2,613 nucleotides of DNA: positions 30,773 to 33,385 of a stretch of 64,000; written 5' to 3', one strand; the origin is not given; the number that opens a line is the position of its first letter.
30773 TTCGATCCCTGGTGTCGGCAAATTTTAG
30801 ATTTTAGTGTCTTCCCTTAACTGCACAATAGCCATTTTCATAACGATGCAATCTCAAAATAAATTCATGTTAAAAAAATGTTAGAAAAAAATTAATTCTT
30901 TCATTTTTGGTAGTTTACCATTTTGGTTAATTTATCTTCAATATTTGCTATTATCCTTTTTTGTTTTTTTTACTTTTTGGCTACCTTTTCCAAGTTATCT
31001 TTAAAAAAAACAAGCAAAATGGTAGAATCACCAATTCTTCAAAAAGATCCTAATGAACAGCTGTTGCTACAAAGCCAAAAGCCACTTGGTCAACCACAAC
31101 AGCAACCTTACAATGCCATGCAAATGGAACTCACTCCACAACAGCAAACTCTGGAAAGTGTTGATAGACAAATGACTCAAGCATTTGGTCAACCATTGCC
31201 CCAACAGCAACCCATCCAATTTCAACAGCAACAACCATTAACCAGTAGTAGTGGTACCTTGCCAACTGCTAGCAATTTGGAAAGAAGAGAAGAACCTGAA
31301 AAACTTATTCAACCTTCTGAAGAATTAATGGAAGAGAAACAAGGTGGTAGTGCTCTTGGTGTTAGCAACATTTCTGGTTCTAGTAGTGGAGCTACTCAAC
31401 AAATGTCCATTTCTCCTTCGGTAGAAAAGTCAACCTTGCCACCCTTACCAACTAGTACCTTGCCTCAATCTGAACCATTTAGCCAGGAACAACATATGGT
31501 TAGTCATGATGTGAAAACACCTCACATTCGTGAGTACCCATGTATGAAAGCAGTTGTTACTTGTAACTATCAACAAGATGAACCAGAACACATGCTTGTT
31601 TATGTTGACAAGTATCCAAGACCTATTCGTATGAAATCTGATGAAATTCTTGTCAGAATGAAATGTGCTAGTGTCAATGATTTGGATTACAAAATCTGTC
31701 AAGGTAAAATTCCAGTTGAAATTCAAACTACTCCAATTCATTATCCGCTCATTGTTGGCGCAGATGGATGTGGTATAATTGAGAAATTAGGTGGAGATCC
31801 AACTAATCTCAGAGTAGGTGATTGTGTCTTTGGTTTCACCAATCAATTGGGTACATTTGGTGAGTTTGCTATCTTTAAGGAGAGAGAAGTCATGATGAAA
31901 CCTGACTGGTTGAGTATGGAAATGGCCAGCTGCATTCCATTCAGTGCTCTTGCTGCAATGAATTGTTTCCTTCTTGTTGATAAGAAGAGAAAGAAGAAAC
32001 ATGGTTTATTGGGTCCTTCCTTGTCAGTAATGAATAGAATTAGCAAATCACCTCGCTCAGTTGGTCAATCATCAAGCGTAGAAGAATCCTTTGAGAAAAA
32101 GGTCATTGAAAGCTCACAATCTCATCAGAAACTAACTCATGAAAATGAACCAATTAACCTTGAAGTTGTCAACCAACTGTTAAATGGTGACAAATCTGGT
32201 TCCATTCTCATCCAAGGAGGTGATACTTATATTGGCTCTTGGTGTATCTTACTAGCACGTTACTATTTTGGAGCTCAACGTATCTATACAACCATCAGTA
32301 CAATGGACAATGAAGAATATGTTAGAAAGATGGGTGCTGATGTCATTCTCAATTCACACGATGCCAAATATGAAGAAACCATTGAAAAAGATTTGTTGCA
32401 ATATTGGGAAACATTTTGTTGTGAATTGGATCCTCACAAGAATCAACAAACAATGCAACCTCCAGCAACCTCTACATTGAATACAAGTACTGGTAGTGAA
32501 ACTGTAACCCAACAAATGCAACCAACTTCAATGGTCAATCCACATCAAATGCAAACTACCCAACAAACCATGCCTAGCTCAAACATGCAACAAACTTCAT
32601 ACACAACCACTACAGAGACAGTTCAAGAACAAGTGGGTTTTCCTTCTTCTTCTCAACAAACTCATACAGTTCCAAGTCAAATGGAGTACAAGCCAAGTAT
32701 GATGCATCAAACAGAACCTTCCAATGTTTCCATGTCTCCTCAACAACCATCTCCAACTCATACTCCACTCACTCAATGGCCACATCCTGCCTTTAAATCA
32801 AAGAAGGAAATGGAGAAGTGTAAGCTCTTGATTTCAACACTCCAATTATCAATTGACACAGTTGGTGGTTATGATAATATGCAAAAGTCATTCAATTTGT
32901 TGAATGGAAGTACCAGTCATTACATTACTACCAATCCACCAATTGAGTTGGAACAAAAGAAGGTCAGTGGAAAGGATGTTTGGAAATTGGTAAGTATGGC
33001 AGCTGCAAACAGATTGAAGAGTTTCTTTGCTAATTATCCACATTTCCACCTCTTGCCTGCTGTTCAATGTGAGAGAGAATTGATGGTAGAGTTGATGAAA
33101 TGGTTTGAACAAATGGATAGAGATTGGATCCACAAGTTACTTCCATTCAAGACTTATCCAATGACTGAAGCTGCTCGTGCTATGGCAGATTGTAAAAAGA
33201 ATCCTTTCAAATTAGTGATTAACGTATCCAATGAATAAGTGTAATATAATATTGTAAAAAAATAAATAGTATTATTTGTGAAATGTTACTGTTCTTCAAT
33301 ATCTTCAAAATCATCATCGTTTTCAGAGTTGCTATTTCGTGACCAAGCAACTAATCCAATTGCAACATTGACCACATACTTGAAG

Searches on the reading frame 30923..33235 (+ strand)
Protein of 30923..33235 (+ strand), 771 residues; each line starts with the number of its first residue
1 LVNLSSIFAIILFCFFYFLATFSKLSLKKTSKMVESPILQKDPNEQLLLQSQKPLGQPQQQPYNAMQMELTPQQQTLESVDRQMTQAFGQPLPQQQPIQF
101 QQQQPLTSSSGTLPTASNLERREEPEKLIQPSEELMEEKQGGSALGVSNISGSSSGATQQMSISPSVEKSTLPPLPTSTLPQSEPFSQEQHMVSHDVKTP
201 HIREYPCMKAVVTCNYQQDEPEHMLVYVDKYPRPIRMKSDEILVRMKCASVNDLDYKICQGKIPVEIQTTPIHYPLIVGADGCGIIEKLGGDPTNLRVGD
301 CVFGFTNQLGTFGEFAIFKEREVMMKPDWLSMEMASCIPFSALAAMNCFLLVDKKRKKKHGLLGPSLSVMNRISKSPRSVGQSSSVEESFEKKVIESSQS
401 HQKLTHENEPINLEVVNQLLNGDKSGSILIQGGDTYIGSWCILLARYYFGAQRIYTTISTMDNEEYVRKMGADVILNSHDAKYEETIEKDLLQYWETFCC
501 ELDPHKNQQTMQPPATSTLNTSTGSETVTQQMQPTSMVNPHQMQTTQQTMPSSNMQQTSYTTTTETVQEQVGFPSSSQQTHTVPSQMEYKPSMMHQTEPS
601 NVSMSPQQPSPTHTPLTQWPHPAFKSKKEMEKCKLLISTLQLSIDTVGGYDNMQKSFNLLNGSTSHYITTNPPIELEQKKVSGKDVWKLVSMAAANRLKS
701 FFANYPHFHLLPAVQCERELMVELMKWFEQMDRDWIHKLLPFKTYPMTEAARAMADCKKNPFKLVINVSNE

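Call 4: search_protein_families(library=pfam, proteins=[window:30923-33235:+], max_evalue=0.01)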
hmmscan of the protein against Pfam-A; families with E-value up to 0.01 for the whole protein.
window:30923-33235:+ (771 aa): 2 families
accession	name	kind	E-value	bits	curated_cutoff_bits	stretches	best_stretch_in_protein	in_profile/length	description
PF08240.17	ADH_N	-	7.3e-12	45.9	23.5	1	239-328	2-104/104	Alcohol dehydrogenase GroES-like domain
PF00107.32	ADH_zinc_N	-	8.2e-05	23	31.8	1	437-489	2-52/129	Zinc-binding dehydrogenase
